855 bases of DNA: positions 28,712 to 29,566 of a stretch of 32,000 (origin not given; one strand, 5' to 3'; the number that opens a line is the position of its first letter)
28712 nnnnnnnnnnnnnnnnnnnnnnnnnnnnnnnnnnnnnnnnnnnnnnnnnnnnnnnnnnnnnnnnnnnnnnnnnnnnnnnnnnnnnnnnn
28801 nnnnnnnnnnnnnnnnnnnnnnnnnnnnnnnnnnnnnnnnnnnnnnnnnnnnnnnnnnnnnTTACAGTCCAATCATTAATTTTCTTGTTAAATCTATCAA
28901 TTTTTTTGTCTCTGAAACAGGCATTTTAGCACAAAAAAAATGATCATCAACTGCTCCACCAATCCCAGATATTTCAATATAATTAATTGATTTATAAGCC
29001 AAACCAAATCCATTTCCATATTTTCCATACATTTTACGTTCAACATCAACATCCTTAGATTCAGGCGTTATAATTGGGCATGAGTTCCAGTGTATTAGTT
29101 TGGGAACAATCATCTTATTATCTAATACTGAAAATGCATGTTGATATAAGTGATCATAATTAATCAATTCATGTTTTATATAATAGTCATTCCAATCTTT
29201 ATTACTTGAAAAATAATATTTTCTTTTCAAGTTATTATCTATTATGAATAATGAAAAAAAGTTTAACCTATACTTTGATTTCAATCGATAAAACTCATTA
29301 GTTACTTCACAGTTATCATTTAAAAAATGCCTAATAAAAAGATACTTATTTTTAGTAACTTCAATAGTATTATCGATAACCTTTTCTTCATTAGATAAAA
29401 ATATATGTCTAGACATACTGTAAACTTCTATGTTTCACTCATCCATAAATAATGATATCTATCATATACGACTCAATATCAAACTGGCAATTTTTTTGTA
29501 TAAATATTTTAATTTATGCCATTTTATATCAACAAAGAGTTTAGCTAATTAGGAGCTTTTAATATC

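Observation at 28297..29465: Translationally coupled pair: a LuxR-type ligand-binding domain without HTH, plus a CI-like repressor whose S24 domain has lost its catalytic Ser and Lys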

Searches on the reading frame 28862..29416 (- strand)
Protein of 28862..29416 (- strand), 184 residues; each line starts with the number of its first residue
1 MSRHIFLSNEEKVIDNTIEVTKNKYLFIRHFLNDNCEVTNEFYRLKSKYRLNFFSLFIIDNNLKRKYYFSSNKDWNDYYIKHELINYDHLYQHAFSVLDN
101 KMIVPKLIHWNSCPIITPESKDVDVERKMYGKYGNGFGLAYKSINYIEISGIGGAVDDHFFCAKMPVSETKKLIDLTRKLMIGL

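Call 3: search_protein_families(library=pfam, proteins=[window:28862-29416:-], max_evalue=1)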
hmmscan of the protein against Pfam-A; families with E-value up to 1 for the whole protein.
window:28862-29416:- (184 aa): 1 family
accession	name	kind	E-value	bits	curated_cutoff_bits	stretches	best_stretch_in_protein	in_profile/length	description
PF22145.1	GtfA_EBD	-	0.41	11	27.9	1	57-95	37-73/97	GtfA extended beta-sheet domain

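Call 5: search_protein_families(library=phrogs, proteins=[window:28862-29416:-], max_evalue=1)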
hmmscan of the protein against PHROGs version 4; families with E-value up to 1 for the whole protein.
window:28862-29416:- (184 aa): 1 family
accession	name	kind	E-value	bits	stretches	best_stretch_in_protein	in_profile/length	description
phrog_9397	-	unknown function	0.66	11.1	1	46-77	54-85/110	-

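Call 6: search_protein_families(library=ncbifam, proteins=[window:28862-29416:-], max_evalue=1)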
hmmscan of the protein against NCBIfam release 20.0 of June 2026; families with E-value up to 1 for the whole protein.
window:28862-29416:- (184 aa): 0 families

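Call 7: search_solved_structures(query=window:28862-29416:-, max_evalue=10)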
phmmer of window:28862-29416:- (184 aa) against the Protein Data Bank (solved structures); distinct sequences matched with E-value up to 10: 0.

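Call 9: find_homologous_proteins(query=window:28862-29416:-, max_evalue=0.01)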
Query window:28862-29416:- (184 aa): 5 proteins with E <= 0.01 among 30 candidates.
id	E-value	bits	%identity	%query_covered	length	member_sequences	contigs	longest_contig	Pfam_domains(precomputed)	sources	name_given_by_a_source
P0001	2.0e-120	418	100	100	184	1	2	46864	-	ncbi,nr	ncbi:hypothetical protein L3V79_09245 [Thiotrichales bacterium 19S9-12]|nr:hypothetical protein [Thi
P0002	1.3e-65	239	57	100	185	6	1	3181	-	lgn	-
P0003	4.0e-65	237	58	100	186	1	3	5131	-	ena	-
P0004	4.3e-62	227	57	100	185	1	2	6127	-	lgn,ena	-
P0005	1.0e-50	190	56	90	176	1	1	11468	-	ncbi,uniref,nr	ncbi:hypothetical protein [Francisella sp. XLW-1]|uniref:hypothetical protein n=1 Tax=Francisella sp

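Call 13: search_solved_structures(query=A1, max_evalue=10, show_alignments=2)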
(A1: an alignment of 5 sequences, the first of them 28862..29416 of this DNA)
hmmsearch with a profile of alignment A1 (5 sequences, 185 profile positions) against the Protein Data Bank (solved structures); distinct sequences matched with E-value up to 10: 0.

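Call 15: find_homologous_proteins(query=A1, max_evalue=1)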
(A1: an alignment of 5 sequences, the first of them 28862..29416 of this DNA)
Query A1 (5 sequences) (184 aa, profile of the alignment): 5 proteins with E <= 1 among 2842 candidates.
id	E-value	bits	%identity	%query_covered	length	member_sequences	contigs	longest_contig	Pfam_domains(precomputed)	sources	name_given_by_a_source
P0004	1.2e-102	359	57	100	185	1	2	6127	-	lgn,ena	-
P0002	3.6e-102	358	57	100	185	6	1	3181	-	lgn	-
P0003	4.2e-101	354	58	100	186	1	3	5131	-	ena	-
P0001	1.3e-96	340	100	100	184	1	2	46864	-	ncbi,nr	ncbi:hypothetical protein L3V79_09245 [Thiotrichales bacterium 19S9-12]|nr:hypothetical protein [Thi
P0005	8.5e-91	321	56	90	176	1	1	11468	-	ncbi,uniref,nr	ncbi:hypothetical protein [Francisella sp. XLW-1]|uniref:hypothetical protein n=1 Tax=Francisella sp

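Call 19: find_encoding_contigs(protein=P0005, flank=8000, max_places=3)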
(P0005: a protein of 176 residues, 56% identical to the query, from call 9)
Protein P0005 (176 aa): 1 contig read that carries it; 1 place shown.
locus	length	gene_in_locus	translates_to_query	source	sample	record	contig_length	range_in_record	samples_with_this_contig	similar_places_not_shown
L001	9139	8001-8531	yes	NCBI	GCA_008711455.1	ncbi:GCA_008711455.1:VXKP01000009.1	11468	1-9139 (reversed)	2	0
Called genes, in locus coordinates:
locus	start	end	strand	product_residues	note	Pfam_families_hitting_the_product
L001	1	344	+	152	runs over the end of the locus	-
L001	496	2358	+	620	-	PF02384:N6_Mtase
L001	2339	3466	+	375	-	PF01420:Methylase_S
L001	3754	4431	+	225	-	PF02661:Fic (weak)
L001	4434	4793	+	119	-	PF01381:HTH_3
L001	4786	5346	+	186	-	PF00239:Resolvase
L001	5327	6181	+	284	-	PF00929:RNase_T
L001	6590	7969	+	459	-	PF01051:Rep3_N, PF21205:Rep3_C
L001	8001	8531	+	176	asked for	-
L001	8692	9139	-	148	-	PF01636:APH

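Call 20: find_encoding_contigs(protein=P0004, flank=8000, max_places=3)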
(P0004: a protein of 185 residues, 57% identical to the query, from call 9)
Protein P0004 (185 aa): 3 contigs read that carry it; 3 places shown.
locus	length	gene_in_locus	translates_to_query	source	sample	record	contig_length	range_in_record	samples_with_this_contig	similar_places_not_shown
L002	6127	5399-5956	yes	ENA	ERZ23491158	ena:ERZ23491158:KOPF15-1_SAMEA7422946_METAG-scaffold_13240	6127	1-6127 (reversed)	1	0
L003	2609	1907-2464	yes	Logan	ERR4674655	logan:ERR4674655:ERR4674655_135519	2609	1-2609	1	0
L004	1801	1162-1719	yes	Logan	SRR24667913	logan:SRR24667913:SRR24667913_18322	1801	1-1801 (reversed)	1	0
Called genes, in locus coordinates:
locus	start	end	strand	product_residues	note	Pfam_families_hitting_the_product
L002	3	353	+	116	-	?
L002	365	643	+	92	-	PF00216:Bac_DNA_binding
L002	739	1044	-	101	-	-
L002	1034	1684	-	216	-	PF01656:CbiA, PF02374:ArsA_ATPase, PF09140:MipZ, PF10609:ParA, PF13614:AAA_31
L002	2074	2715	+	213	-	PF02661:Fic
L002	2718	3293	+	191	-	PF00239:Resolvase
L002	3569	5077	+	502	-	PF01051:Rep3_N, PF21205:Rep3_C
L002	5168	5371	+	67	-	-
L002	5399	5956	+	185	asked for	-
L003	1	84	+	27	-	?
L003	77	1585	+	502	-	PF01051:Rep3_N, PF21205:Rep3_C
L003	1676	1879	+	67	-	-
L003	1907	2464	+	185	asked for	-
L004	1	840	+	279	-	?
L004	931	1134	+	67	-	-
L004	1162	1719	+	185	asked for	-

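Call 21: find_encoding_contigs(protein=P0003, flank=8000, max_places=3)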
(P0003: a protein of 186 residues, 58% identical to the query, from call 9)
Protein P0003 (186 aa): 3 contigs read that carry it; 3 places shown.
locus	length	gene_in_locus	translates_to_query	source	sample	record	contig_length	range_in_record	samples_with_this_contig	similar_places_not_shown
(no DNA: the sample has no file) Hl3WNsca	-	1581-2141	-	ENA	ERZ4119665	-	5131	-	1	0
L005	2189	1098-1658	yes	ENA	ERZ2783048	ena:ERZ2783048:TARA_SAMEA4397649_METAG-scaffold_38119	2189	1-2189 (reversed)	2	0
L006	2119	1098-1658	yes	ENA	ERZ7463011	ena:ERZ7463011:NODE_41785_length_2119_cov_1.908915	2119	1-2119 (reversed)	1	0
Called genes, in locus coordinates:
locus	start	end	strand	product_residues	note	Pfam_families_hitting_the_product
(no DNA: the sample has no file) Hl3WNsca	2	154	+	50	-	?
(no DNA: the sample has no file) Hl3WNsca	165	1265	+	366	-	PF00657:Lipase_GDSL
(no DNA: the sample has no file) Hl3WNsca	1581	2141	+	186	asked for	-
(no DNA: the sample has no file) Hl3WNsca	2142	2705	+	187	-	-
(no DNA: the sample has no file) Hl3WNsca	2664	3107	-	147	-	PF13279:4HBT_2, PF03061:4HBT (weak)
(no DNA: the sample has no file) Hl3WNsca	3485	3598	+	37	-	-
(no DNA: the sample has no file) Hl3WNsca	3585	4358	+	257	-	-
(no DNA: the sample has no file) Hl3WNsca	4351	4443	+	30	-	-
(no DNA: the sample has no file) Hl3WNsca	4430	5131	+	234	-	?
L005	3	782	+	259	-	?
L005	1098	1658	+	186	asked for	-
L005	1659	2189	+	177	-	?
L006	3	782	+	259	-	?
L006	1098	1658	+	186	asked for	-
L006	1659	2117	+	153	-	?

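Call 22: find_encoding_contigs(protein=P0002, flank=8000, max_places=3)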
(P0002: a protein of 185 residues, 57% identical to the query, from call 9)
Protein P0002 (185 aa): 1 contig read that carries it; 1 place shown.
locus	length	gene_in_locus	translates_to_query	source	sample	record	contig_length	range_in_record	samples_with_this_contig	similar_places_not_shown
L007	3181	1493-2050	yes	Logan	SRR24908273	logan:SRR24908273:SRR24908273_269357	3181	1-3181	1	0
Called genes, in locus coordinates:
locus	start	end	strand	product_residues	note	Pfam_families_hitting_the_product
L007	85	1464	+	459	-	PF01051:Rep3_N, PF21205:Rep3_C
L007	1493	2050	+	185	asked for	-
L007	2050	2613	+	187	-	-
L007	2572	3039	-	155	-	PF13279:4HBT_2, PF03061:4HBT (weak)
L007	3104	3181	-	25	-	?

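Call 23: predict_structure(alignment_id=A1)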
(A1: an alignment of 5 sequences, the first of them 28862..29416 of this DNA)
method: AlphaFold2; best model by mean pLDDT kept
length: 184 residues; sequences in the alignment: 5
mean_pLDDT: 56.8   pTM: 0.61
mean pLDDT of the five models: 56.8, 41.0, 39.2, 38.9, 36.4
residues with pLDDT >= 90: 6; 70-90: 60; 50-70: 36; < 50: 82
segments of 3 or more residues with pLDDT < 50: 1-23, 86-135, 156-163
pLDDT, mean of each block of 10 residues (from residue 1): 27 36 62 86 87 79 79 63 49 43 31 29 33 48 66 54 61 85 69
secondary structure, 60 per line:
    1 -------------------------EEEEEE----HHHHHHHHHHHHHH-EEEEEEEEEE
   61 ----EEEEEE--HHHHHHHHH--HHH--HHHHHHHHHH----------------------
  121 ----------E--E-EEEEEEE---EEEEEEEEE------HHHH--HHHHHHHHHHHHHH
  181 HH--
elements in order: E26-31 H36-49 E51-60 E65-70 H73-81 H89-98 E136-142 E146-154 H161-164 H167-182

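Call 26: search_protein_representatives(alignment_id=A1)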
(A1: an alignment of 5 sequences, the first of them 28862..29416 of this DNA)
Query: 5 sequences, 185 profile positions. Proteins with E-value up to 0.001 (for the whole library): 21; up to 1e-10: 5; up to 1e-30: 2. The best 21 are listed.
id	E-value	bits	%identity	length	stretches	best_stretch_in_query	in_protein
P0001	4.2e-97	339.5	-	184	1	1-185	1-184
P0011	1.5e-37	145.4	-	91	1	1-89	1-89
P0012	7.7e-27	110.5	-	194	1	8-170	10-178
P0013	1.0e-20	90.6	-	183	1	35-180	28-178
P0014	7.0e-11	58.5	-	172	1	24-166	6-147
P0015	1.5e-10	57.4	-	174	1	28-173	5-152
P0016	6.5e-08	48.8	-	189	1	23-179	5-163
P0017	1.2e-06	44.7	-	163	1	36-160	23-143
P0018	2.1e-06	43.9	-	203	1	30-169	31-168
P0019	5.7e-06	42.5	-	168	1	26-171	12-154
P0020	1.5e-05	41.1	-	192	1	40-171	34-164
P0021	2.6e-05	40.3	-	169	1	35-179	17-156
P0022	3.0e-05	40.1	-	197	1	43-168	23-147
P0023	3.7e-05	39.8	-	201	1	35-168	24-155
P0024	5.1e-05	39.4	-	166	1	21-167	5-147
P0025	5.3e-05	39.3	-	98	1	101-170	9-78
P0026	5.6e-05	39.2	-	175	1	45-169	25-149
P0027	1.5e-04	37.9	-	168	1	38-163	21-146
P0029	6.4e-04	35.8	-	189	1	37-169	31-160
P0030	8.7e-04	35.4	-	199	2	32-112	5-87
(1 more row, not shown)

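Call 27: search_protein_families(library=pfam, proteins=[P0012, P0013, P0014, P0015, P0016, P0017, P0018, P0019, P0020, P0021], max_evalue=0.1)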
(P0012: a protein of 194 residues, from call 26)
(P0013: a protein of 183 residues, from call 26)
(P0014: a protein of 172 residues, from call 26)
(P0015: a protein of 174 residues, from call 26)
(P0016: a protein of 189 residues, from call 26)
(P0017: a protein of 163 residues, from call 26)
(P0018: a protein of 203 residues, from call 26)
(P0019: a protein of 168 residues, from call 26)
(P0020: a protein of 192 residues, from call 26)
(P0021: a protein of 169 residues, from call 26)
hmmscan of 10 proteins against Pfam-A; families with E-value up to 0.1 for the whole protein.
P0012 (194 aa): 0 families

P0013 (183 aa): 0 families

P0014 (172 aa): 1 family
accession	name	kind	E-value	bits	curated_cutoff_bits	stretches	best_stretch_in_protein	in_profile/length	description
PF03472.21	Autoind_bind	-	0.012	15.6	23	1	49-142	37-127/149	Autoinducer binding domain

P0015 (174 aa): 0 families

P0016 (189 aa): 1 family
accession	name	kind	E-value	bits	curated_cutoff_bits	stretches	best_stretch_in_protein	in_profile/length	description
PF03472.21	Autoind_bind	-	0.00096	19.1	23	1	19-139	3-122/149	Autoinducer binding domain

P0017 (163 aa): 1 family
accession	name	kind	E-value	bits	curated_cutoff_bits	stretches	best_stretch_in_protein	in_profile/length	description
PF03472.21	Autoind_bind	-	0.017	15.1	23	1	27-138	6-121/149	Autoinducer binding domain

P0018 (203 aa): 2 families
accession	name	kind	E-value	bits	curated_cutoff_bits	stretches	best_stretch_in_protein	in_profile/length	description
PF07453.19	NUMOD1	-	0.012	16.3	22.8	0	165-191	3-23/37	NUMOD1 domain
PF03472.21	Autoind_bind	-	0.068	13.1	23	1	44-148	9-114/149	Autoinducer binding domain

P0019 (168 aa): 2 families
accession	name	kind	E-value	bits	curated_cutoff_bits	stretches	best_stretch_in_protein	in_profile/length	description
PF12030.13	DUF3517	-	0.057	12.5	25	1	10-71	216-278/406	Domain of unknown function (DUF3517)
PF05384.16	DegS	-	0.082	12.8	27.6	0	80-114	8-42/159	Sensor protein DegS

P0020 (192 aa): 0 families

P0021 (169 aa): 1 family
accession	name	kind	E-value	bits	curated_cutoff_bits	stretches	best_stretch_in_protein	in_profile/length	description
PF03472.21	Autoind_bind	-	0.00059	19.8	23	1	25-139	9-127/149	Autoinducer binding domain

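Call 28: search_protein_families(library=pfam, proteins=[P0022, P0023, P0024, P0025, P0026, P0027, P0029, P0030], max_evalue=0.1)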
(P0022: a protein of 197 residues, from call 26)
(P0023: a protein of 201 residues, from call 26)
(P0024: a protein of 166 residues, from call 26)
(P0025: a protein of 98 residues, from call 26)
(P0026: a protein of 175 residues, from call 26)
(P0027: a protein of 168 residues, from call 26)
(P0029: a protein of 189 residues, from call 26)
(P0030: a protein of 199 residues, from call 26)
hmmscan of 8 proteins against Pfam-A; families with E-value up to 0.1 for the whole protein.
P0022 (197 aa): 0 families

P0023 (201 aa): 0 families

P0024 (166 aa): 1 family
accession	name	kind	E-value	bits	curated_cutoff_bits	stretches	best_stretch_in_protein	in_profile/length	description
PF03472.21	Autoind_bind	-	0.01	15.8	23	1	22-133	4-119/149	Autoinducer binding domain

P0025 (98 aa): 0 families

P0026 (175 aa): 0 families

P0027 (168 aa): 1 family
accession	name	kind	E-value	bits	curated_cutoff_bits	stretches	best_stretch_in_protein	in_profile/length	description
PF03472.21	Autoind_bind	-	1.6e-05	24.9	23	1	21-146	4-129/149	Autoinducer binding domain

P0029 (189 aa): 1 family
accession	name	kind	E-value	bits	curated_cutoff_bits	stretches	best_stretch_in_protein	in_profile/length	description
PF03472.21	Autoind_bind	-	2.6e-05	24.2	23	1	36-142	8-116/149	Autoinducer binding domain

P0030 (199 aa): 0 families

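Call 31: fold_search(model_id=the predicted structure, library=pdb)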
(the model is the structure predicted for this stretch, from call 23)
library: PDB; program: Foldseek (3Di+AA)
matches with E <= 10: 504; with E <= 0.001: 0
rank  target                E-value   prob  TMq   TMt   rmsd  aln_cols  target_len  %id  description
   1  8dq0_C                6.1e-02  0.60  0.37  0.30   7.6       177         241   11  Quorum-sensing receptor RhlR bound to PqsE (released 2022-12-07)
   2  6d6b_G                7.9e-02  0.51  0.33  0.35  10.8       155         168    6  The structure of ligand binding domain of LasR in complex with TP-1 homolog, compound 11 (released 2018-08-08)
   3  6d6n_B                9.6e-02  0.66  0.38  0.45   7.4       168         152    6  The structure of ligand binding domain of LasR in complex with TP-1 homolog, compound 16 (released 2018-08-08)
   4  9r2r_B                1.4e-01  0.13  0.18  0.23  14.4       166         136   12  De novo designed M7 protein fold (released 2025-05-14)
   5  4y17_C                1.8e-01  0.51  0.38  0.30   7.3       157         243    8  SdiA in complex with 3-oxo-C8-homoserine lactone (released 2015-04-08)
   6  3jpu_A                2.1e-01  0.44  0.35  0.39   8.4       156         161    6  LasR-TP4 complex (released 2009-10-13)
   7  4y13                  2.3e-01  0.41  0.37  0.29   7.4       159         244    8  SdiA in complex with octanoyl-rac-glycerol (released 2015-04-08)
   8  3ix4_E                2.3e-01  0.38  0.34  0.37   8.8       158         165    6  LasR-TP1 complex (released 2009-09-15)
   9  3ix4_C                2.3e-01  0.30  0.34  0.37   9.3       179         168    6  LasR-TP1 complex (released 2009-09-15)
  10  9m28                  2.3e-01  0.25  0.25  0.18   8.7       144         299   12  Crystal Structure of monomeric Rag-like small GTPase from Asgard Lokiarchaeota (LokiRagM) in complex with GTP (released 2026-03-04)
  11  8c7g_C                2.5e-01  0.44  0.33  0.18   6.0       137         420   13  Drosophila melanogaster Rab7 GEF complex Mon1-Ccz1-Bulli (released 2023-05-17)
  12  3ix4_B                2.5e-01  0.41  0.35  0.38   8.4       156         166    6  LasR-TP1 complex (released 2009-09-15)
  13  6d6c_G                2.7e-01  0.35  0.34  0.38   8.4       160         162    5  The structure of ligand binding domain of LasR in complex with TP-1 homolog, compound 12 (released 2018-08-08)
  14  6v7w_E                2.8e-01  0.38  0.36  0.29   7.8       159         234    6  Crystal structure of LasR-Aqs1 complex from Pseudomonas aeruginosa (released 2020-12-16)
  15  9lol_B                2.8e-01  0.38  0.32  0.17   6.2       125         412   17  Cryo-EM structure of human MON1A-CCZ1-RAB7A (released 2025-12-03)
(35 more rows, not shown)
